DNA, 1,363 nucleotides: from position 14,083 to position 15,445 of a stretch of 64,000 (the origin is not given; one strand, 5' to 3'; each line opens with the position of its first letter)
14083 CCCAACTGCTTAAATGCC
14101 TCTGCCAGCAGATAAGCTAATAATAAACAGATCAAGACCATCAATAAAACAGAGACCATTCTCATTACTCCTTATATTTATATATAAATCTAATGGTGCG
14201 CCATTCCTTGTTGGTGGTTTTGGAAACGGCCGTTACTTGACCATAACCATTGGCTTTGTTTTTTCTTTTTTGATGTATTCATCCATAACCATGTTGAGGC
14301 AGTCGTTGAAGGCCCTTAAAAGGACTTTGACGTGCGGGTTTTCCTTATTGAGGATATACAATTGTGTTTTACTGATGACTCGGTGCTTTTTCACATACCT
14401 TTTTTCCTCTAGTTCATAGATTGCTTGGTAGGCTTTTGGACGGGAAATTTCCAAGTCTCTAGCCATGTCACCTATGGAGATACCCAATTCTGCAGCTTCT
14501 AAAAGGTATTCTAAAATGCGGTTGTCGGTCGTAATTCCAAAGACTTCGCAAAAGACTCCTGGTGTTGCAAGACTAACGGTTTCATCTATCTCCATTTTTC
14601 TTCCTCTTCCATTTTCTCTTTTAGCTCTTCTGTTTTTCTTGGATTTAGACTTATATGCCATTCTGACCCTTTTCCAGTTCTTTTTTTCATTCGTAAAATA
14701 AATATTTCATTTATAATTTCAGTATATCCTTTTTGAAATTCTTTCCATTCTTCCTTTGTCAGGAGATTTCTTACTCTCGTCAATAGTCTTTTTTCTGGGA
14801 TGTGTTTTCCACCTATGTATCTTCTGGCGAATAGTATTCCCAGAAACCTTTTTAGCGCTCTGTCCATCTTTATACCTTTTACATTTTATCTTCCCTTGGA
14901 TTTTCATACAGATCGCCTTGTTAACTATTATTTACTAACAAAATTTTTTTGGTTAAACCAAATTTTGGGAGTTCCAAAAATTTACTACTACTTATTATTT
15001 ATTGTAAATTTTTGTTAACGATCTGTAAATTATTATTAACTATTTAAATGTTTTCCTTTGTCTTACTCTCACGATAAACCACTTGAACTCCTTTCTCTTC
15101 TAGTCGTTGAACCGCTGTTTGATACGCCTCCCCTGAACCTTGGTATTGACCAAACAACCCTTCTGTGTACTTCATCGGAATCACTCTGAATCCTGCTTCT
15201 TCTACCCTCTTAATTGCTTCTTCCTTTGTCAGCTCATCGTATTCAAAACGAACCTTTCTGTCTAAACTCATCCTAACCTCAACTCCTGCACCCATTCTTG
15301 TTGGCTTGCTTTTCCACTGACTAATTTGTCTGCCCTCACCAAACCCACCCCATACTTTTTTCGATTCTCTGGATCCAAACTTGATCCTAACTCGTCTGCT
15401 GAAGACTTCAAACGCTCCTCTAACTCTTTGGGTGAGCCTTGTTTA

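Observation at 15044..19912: GC-rich, translationally coupled six-gene cassette: 2 membrane proteins, coiled-coil protein, AAA+ ATPase, propeptide-bearing cytoplasmic S8 subtilase, small protein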

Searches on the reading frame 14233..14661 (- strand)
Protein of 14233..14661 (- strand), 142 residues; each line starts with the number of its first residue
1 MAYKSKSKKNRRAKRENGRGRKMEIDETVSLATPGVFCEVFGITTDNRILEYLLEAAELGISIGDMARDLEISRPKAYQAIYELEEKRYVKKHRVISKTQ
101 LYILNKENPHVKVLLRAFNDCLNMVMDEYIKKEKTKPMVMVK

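Call 57: search_protein_families(library=pfam, proteins=[window:14233-14661:-], max_evalue=0.01)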
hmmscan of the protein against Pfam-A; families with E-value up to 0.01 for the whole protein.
window:14233-14661:- (142 aa): 5 families
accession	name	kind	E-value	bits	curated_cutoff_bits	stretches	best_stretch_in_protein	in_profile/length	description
PF09339.16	HTH_IclR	-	0.00012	22.2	22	1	48-92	7-50/52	IclR helix-turn-helix domain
PF08279.18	HTH_11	-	0.00036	20.8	25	1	47-96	3-47/55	HTH domain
PF13412.12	HTH_24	-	0.002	18.1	21.9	1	45-91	4-48/48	Winged helix-turn-helix DNA-binding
PF12802.13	MarR_2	-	0.0043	17.6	27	0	48-94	9-54/61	MarR family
PF01978.25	TrmB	-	0.0051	17.1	25.6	1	48-95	12-57/68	Sugar-specific transcriptional regulator TrmB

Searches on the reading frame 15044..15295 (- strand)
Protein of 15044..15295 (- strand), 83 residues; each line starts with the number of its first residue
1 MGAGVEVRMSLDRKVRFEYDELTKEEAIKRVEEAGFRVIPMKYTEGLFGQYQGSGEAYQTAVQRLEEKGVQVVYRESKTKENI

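Call 3: search_protein_families(library=pfam, proteins=[window:15044-15295:-], max_evalue=0.1)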
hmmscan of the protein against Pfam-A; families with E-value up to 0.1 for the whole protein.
window:15044-15295:- (83 aa): 2 families
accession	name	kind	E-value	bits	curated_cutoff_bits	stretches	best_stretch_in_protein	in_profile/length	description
PF03793.24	PASTA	-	0.00018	21.8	23.2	0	22-41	9-28/64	PASTA domain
PF02579.22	Nitro_FeMo-Co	-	0.093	13.5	26.3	0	27-74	16-58/94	Dinitrogenase iron-molybdenum cofactor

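Call 4: search_protein_families(library=padloc, proteins=[window:15044-15295:-], max_evalue=0.1)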
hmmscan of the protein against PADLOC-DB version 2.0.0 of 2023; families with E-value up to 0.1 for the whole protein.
window:15044-15295:- (83 aa): 0 families

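Call 5: search_protein_families(library=ncbifam, proteins=[window:15044-15295:-], max_evalue=0.1)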
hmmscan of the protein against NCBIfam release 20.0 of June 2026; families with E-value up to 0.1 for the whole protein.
window:15044-15295:- (83 aa): 3 families
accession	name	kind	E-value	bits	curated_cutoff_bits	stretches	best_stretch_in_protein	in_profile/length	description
TIGR01486.1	HAD-SF-IIB-MPGP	subfamily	0.01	15.2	164.75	0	56-81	20-44/257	mannosyl-3-phosphoglycerate phosphatase family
TIGR02461.1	osmo_MPG_phos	equivalog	0.011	15.8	244.35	0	54-82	16-44/227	mannosyl-3-phosphoglycerate phosphatase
NF038387.1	CBS_CbpA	equivalog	0.057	13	150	0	20-44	18-42/209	cyclic di-AMP binding protein CbpA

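Call 43: search_protein_families(library=phrogs, proteins=[window:15044-15271:-], max_evalue=0.1)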
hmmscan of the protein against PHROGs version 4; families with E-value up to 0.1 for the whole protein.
window:15044-15271:- (75 aa): 1 family
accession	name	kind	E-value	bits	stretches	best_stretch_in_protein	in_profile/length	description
phrog_28096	-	unknown function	0.064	14.3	0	3-31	6-32/89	-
